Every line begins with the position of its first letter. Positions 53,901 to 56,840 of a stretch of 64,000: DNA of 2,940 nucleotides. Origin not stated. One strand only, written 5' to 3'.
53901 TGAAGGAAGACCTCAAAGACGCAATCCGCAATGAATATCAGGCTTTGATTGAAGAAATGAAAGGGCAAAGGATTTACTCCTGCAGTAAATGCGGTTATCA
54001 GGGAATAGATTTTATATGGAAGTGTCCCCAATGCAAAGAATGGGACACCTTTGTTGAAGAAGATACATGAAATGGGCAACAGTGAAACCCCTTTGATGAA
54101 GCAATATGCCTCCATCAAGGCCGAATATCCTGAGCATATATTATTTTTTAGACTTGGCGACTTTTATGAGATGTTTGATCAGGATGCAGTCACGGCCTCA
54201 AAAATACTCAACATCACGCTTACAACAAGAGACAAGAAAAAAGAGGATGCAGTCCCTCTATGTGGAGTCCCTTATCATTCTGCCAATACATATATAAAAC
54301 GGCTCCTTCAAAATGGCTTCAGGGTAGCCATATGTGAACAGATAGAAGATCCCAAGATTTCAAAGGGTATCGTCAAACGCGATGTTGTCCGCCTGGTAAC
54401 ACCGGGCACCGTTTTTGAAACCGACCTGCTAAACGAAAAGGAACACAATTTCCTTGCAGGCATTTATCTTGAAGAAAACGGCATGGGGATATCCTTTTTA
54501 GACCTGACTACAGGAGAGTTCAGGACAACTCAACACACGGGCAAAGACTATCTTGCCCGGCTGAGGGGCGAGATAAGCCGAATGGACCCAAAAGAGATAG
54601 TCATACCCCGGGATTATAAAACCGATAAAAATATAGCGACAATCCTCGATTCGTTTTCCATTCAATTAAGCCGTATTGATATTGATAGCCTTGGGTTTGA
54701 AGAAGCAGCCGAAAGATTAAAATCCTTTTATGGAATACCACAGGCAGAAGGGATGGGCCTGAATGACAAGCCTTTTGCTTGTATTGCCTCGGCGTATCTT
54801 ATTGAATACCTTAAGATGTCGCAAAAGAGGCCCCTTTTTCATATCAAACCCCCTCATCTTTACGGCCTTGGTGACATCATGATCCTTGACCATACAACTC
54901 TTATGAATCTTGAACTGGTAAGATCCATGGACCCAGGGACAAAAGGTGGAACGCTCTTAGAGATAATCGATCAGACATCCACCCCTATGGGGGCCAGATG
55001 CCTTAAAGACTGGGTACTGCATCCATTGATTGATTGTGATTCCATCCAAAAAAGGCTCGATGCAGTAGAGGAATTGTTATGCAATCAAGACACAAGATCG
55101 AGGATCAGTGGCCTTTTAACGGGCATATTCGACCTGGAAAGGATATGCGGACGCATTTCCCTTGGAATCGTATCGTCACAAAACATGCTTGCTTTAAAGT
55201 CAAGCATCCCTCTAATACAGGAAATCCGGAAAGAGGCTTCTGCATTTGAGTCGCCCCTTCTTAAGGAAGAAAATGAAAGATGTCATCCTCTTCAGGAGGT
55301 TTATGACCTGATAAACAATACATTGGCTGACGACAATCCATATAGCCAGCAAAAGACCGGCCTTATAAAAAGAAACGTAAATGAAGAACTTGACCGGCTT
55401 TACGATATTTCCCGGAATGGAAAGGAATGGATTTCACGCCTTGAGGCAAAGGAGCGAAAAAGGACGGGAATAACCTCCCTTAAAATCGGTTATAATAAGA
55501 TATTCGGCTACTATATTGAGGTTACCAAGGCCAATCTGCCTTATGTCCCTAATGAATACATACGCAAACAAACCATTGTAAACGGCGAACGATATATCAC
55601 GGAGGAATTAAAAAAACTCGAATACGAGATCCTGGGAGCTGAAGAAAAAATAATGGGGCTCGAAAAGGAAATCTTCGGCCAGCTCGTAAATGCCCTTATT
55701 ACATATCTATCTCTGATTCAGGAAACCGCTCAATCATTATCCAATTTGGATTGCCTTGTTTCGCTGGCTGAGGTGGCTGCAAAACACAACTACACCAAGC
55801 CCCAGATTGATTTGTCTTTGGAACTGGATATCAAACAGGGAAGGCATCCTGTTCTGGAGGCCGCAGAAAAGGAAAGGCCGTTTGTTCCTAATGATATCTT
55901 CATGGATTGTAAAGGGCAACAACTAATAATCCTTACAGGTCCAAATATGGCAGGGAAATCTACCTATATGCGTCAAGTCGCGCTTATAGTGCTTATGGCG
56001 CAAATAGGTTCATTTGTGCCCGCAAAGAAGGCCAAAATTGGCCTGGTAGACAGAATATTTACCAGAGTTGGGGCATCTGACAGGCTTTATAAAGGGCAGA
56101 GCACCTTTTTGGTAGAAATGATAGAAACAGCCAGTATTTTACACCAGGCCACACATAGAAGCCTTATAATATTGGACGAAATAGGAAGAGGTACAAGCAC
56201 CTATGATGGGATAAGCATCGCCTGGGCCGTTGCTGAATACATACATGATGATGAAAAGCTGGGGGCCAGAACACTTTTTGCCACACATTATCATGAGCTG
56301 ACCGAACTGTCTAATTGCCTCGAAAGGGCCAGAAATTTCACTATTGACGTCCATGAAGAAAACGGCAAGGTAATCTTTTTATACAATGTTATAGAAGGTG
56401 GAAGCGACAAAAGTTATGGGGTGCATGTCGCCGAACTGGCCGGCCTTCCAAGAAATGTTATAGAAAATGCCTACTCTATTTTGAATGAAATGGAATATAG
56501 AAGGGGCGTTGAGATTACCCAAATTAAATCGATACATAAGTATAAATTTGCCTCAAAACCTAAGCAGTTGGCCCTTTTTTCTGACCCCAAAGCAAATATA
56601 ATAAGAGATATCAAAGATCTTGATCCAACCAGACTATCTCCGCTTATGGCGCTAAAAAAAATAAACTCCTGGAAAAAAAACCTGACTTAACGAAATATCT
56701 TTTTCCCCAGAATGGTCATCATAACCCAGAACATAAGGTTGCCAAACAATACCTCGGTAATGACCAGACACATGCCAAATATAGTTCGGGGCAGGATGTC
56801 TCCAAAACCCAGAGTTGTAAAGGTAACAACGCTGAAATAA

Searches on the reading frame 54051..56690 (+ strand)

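Call 45: search_protein_families(library=pfam, proteins=[window:54051-56690:+], max_evalue=0.00001)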
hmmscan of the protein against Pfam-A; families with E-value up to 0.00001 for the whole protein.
window:54051-56690:+ (879 aa): 5 families
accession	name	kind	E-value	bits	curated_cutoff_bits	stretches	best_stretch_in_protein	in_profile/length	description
PF00488.27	MutS_V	-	4.3e-87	291.4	30.2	1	626-815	1-188/188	MutS domain V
PF05192.23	MutS_III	-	2.9e-47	161.9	34.1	1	282-573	1-194/194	MutS domain III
PF01624.25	MutS_I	-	7.7e-45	152.2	20.6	1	13-123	1-111/113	MutS domain I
PF05190.23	MutS_IV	-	1.6e-30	105.7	22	1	443-533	2-92/92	MutS family domain IV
PF05188.22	MutS_II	-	2.3e-20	73.8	25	1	133-266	1-133/133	MutS domain II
